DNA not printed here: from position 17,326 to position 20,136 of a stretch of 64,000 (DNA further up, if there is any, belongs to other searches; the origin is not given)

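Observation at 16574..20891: Orphan AddB-like Fe-S nuclease translationally coupled to a membrane-anchored coiled-coil protein and a DMT transporter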

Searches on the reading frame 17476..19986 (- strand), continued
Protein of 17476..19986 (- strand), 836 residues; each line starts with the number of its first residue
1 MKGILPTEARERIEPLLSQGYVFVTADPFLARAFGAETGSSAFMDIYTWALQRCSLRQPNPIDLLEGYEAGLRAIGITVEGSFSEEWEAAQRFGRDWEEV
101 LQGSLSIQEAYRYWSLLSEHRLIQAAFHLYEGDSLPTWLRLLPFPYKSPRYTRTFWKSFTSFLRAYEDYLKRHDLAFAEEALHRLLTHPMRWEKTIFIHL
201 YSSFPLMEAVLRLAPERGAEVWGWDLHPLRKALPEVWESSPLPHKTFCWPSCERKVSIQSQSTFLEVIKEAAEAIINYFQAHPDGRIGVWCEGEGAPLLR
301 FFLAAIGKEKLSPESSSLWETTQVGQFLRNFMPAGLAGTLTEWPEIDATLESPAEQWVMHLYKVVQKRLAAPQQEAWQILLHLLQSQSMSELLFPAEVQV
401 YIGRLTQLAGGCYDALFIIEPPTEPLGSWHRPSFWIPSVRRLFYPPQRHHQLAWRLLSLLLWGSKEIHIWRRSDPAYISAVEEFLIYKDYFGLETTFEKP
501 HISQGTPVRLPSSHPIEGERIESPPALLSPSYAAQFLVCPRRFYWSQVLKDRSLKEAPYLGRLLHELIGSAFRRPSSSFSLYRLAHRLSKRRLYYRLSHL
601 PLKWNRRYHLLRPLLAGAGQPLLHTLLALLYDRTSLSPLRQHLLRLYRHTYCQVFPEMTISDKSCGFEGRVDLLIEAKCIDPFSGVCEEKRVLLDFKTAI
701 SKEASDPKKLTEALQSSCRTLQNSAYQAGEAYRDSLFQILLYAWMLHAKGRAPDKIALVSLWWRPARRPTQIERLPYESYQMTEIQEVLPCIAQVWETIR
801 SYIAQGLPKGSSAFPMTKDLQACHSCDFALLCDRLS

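Call 52: search_protein_families(library=pfam, proteins=[L019:3-1865:+, P0042, P0164, P0154], max_evalue=0.001)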
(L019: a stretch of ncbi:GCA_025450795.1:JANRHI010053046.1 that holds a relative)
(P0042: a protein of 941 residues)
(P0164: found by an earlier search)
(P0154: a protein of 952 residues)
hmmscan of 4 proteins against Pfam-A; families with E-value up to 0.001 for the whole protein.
L019:3-1865:+ (620 aa): 0 families

P0042 (941 aa): 1 family
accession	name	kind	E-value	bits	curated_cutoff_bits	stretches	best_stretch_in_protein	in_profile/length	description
PF12705.13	PDDEXK_1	-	2.8e-37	129.4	22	1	644-938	2-246/247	PD-(D/E)XK nuclease superfamily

P0164 (986 aa): 1 family
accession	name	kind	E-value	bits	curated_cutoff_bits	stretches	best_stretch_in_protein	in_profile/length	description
PF12705.13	PDDEXK_1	-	4.1e-37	128.9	22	1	691-984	2-247/247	PD-(D/E)XK nuclease superfamily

P0154 (952 aa): 2 families
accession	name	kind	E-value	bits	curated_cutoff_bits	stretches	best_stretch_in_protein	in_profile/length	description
PF12705.13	PDDEXK_1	-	8.3e-38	131.2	22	1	681-951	2-247/247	PD-(D/E)XK nuclease superfamily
PF01930.23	Cas_Cas4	-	0.0003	21.4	22.7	0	860-950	78-158/160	Domain of unknown function DUF83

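Call 59: search_protein_families(library=padloc, proteins=[window:17476-19986:-], max_evalue=0.01)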
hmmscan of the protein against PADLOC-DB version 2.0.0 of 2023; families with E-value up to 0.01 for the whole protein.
window:17476-19986:- (836 aa): 4 families
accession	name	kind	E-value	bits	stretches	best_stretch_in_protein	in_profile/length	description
PDLC01250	Cas4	-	0.0007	17.9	0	529-575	2-48/168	"CAS-I,CAS-II,CAS-III,CAS-IV,CAS-V,CAS-VI; acquisition_associated"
PDLC01447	Cas4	-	0.0018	16.8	0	528-833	5-158/161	"CAS-I,CAS-II,CAS-III,CAS-IV,CAS-V,CAS-VI; acquisition_associated"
PDLC00943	Cas4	-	0.0028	15.6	0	529-566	2-40/180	CRISPR-associated protein Cas4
PDLC00944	Cas4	-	0.0061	14.8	0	529-567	2-41/177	Cas4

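Call 61: find_encoding_contigs(protein=P0162, flank=10000, max_places=2)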
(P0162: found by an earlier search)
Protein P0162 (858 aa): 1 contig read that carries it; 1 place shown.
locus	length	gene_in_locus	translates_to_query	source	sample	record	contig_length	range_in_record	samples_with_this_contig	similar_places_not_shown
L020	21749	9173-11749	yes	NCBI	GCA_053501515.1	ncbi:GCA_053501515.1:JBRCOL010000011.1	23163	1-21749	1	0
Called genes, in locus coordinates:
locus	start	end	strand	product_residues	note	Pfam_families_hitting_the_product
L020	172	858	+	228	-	PF00106:adh_short, PF08659:KR (weak), PF13561:adh_short_C2, PF23441:SDR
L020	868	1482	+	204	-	PF01613:Flavin_Reduct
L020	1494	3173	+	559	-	PF00664:ABC_membrane, PF00005:ABC_tran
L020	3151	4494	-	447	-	PF01300:Sua5_yciO_yrdC, PF03481:Sua5_C, PF04343:DUF488 (faint)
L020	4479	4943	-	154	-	PF08211:dCMP_cyt_deam_2, PF00383:dCMP_cyt_deam_1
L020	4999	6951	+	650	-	PF02518:HATPase_c, PF00204:DNA_gyraseB, PF01751:Toprim, PF00986:DNA_gyraseB_C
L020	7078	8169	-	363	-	PF13692:Glyco_trans_1_4, PF13524:Glyco_trans_1_2, PF00534:Glycos_transf_1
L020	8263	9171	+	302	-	PF10211:Ax_dynein_light (faint), PF08614:ATG16 (weak), PF25450:Rab11-FIP3 (faint), PF28532:DUF8428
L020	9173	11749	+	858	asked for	PF12705:PDDEXK_1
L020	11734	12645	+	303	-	PF00892:EamA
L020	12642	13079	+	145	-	PF00383:dCMP_cyt_deam_1, PF14437:MafB19-deam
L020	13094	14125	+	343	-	-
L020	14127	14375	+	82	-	PF11146:DUF2905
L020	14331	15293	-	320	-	-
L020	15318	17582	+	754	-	PF08267:Meth_synt_1, PF01717:Meth_synt_2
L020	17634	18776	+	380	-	PF01266:DAO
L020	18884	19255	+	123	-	-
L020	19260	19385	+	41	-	-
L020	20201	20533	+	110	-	-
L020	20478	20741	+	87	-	-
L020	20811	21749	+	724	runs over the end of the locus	-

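Call 68: list_cluster_members(proteins=[P0032, P0038, P0040, P0041, P0043, P0052, P0053, P0056, P0058, P0065])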
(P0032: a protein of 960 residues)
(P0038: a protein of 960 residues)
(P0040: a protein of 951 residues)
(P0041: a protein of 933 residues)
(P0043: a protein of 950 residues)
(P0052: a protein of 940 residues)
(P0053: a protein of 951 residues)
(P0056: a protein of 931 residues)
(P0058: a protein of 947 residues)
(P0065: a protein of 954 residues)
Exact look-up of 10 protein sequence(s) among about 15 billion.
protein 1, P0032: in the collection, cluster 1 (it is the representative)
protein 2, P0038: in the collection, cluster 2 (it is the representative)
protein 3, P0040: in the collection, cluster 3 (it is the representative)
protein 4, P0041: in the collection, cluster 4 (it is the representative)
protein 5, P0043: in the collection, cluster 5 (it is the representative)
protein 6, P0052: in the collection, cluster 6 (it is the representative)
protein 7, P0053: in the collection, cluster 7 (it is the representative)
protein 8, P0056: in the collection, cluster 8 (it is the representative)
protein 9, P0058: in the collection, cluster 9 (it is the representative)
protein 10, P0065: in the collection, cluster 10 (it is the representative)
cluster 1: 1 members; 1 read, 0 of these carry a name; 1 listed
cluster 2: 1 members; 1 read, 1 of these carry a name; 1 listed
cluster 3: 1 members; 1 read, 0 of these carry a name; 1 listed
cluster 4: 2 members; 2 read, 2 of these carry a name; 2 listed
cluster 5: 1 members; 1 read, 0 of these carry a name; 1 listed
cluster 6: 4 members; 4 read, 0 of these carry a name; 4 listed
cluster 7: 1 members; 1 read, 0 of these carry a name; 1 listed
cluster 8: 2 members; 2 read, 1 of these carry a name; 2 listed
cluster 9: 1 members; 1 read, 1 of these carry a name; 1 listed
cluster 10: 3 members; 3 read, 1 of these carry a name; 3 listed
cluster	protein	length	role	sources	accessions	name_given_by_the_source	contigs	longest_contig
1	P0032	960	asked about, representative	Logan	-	-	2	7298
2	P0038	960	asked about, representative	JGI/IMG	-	CRISPR/Cas system-associated exonuclease Cas4 (RecB family)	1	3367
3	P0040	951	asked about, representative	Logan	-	-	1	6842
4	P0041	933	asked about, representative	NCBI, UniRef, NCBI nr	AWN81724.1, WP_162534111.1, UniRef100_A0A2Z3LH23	PD-(D/E)XK nuclease family protein [Candidatus Cardinium hertigii] | ATP-dependent helicase/deoxyribonuclease subunit B n=1 Tax=Candidatus Cardinium hertigii ...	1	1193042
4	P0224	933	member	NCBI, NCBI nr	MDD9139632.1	MAG: PD-(D/E)XK nuclease family protein [Candidatus Cardinium sp.] | PD-(D/E)XK nuclease family protein [Candidatus Cardinium sp.]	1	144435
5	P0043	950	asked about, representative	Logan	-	-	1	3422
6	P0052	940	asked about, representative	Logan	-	-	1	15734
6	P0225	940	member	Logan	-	-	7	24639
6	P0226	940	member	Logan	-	-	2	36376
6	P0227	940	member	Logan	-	-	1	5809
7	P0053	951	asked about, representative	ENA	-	-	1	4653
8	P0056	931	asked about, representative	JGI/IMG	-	ATP-dependent helicase/nuclease subunit B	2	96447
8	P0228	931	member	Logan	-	-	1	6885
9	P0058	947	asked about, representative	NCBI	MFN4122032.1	MAG: PD-(D/E)XK nuclease family protein [Flavobacteriales bacterium]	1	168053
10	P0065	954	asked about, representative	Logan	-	-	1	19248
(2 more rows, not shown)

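Call 69: find_encoding_contigs(protein=P0058, flank=7000, max_places=1)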
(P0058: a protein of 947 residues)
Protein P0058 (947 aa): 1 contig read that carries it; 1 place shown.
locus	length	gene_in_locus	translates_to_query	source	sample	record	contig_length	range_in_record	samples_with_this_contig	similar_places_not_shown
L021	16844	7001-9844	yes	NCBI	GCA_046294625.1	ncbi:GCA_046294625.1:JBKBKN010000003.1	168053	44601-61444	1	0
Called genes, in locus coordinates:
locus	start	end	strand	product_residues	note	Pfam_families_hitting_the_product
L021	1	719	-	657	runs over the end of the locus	PF09699:Paired_CXXCH_1 (faint), PF14522:Cytochrome_C7 (faint), PF13435:Cytochrome_C554 (faint), PF07719:TPR_2 (faint), PF13181:TPR_8 (faint), PF13428:TPR_14 (faint), PF13432:TPR_16 (weak), PF14559:TPR_19 (weak), +2 more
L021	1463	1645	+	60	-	-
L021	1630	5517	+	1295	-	PF13229:Beta_helix (faint)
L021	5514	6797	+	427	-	PF18962:Por_Secre_tail (weak)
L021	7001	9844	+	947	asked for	PF12705:PDDEXK_1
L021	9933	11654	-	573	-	PF20434:BD-FAE, PF18962:Por_Secre_tail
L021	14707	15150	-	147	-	-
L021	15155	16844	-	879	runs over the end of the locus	PF00082:Peptidase_S8, PF18962:Por_Secre_tail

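Call 70: find_encoding_contigs(protein=P0056, flank=7000, max_places=1)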
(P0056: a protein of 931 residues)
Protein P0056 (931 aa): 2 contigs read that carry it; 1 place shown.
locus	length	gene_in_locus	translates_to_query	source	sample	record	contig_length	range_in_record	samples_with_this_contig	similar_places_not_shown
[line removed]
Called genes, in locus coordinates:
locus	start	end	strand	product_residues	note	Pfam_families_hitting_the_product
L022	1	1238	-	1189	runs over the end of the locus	PF16706:Izumo-Ig (faint), PF00047:ig (faint), PF06832:BiPBP_C (faint), PF07679:I-set, PF13927:Ig_3, PF07679:I-set (weak), PF13927:Ig_3, PF18962:Por_Secre_tail, +7 more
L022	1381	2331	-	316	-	PF02779:Transket_pyr, PF02780:Transketolase_C, PF22613:Transketolase_C_1 (weak)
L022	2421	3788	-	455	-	PF00092:VWA, PF13519:VWA_2 (weak)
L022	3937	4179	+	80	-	-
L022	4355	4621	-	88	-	-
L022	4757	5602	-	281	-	PF00456:Transketolase_N, PF13292:DXP_synthase_N, PF00676:E1_dh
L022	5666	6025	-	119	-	-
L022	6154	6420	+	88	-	-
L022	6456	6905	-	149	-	PF15571:Imm44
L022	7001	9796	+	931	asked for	PF12705:PDDEXK_1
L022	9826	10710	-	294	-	PF18962:Por_Secre_tail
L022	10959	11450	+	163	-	PF08211:dCMP_cyt_deam_2, PF00383:dCMP_cyt_deam_1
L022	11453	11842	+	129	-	-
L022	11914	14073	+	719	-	PF08206:OB_RNB, PF17849:OB_Dis3, PF17876:CSD2, PF00773:RNB, PF00575:S1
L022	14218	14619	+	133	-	-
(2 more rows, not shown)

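Call 79: find_related_loci(query=A1, collection=viral_contigs, flank=5000)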
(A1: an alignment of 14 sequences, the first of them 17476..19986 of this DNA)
Query A1 (836 aa) in viral_contigs; peptide patterns used: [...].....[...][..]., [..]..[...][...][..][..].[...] (x = any residue, [..] = any of these).
70 stretches matched a pattern, but none encodes a relative of the query by tblastn (E <= 1e-3).
